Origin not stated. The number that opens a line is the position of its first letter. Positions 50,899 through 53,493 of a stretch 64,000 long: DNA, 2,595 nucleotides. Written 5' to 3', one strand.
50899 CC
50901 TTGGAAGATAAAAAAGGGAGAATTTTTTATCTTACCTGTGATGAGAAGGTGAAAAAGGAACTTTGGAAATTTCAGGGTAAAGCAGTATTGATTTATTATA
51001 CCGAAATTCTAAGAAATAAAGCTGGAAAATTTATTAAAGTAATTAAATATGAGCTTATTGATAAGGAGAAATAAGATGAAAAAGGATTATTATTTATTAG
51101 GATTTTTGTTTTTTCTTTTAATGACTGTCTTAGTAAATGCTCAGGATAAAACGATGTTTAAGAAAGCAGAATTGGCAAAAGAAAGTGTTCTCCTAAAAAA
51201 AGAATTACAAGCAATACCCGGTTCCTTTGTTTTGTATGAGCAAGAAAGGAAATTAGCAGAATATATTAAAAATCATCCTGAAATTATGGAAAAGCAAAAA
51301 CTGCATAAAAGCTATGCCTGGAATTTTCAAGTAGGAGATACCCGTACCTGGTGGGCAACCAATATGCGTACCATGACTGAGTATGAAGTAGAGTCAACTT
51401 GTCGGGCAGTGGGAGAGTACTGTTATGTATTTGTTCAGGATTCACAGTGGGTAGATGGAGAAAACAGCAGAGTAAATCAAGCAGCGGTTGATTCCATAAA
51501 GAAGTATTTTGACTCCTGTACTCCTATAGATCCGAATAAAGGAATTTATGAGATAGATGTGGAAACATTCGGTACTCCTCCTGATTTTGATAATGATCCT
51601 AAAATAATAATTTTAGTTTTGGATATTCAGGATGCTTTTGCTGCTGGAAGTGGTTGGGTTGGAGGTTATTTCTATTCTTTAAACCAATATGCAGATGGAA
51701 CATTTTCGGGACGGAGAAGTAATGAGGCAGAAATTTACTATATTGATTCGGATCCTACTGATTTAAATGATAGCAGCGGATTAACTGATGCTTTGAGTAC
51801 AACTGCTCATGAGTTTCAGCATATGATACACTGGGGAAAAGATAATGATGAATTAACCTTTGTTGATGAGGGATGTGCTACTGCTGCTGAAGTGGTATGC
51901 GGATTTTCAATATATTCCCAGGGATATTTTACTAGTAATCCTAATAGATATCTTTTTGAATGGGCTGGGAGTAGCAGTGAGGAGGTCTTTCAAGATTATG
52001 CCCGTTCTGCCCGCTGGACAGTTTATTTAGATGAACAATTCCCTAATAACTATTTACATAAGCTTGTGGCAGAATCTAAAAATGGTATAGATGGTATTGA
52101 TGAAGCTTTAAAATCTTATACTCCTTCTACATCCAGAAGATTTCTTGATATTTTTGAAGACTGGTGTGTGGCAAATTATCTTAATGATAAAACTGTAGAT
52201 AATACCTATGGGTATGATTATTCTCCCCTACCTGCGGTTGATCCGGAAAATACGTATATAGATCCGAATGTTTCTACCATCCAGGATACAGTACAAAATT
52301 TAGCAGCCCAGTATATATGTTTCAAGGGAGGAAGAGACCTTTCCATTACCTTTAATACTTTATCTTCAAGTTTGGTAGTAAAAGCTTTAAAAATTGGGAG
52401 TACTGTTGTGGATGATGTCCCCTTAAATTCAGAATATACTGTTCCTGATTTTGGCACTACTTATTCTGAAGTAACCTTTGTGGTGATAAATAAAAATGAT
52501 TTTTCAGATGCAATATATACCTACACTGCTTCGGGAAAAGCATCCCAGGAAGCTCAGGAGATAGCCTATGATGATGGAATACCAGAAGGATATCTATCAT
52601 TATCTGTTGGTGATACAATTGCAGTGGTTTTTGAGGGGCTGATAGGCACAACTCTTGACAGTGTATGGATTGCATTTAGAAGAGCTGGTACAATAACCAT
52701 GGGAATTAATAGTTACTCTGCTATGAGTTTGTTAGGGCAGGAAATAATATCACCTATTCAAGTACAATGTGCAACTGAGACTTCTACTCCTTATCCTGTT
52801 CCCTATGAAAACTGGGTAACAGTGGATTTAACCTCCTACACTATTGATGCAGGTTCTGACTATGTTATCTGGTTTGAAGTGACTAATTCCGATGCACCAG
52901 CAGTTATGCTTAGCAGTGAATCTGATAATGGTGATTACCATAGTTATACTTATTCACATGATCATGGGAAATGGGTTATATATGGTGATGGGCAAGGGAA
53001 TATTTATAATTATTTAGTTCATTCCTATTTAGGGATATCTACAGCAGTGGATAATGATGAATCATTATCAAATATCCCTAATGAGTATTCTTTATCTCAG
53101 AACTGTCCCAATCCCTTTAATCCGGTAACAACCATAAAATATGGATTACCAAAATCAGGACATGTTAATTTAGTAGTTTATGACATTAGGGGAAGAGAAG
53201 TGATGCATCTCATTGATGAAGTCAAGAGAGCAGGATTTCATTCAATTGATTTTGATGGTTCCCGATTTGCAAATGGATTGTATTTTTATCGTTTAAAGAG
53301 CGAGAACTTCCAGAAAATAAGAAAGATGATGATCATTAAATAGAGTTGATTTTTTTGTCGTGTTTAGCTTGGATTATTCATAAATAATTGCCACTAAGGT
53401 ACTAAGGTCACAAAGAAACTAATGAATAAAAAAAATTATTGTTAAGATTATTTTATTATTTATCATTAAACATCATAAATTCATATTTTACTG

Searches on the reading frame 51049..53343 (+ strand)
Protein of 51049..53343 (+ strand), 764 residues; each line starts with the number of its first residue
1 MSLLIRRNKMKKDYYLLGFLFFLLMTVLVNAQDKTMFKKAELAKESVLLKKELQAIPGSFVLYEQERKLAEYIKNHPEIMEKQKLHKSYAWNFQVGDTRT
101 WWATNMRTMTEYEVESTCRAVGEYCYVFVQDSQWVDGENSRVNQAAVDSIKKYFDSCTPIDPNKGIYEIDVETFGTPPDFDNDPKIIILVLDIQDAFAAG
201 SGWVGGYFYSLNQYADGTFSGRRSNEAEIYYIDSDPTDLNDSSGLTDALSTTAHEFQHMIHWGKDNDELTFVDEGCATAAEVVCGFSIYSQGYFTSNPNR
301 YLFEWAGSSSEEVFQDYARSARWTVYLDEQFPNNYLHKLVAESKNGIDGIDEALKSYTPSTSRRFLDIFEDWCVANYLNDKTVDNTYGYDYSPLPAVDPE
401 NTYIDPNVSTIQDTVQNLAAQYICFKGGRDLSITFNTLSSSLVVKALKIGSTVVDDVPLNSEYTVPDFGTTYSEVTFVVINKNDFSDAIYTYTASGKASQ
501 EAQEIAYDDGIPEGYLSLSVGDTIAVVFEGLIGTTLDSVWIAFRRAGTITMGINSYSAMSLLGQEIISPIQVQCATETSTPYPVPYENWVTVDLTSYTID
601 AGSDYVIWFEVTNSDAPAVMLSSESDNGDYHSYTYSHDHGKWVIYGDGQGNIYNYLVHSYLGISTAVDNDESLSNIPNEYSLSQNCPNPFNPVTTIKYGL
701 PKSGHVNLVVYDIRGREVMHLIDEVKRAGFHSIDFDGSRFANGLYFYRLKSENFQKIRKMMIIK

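Call 33: search_protein_families(library=ncbifam, proteins=[window:51049-53343:+], max_evalue=1e-10)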
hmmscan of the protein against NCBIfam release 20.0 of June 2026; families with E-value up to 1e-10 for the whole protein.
window:51049-53343:+ (764 aa): 0 families

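Call 77: search_protein_families(library=pfam, proteins=[window:51049-53343:+], max_evalue=0.001)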
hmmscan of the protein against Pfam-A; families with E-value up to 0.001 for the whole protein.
window:51049-53343:+ (764 aa): 2 families
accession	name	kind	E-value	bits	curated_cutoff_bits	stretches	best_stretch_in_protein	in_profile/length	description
PF18962.6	Por_Secre_tail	-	7.9e-09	36.1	27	1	687-762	3-75/75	Secretion system C-terminal sorting domain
PF10460.15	Peptidase_M30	-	3.7e-06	26.2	25.8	1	200-260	94-153/369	Peptidase M30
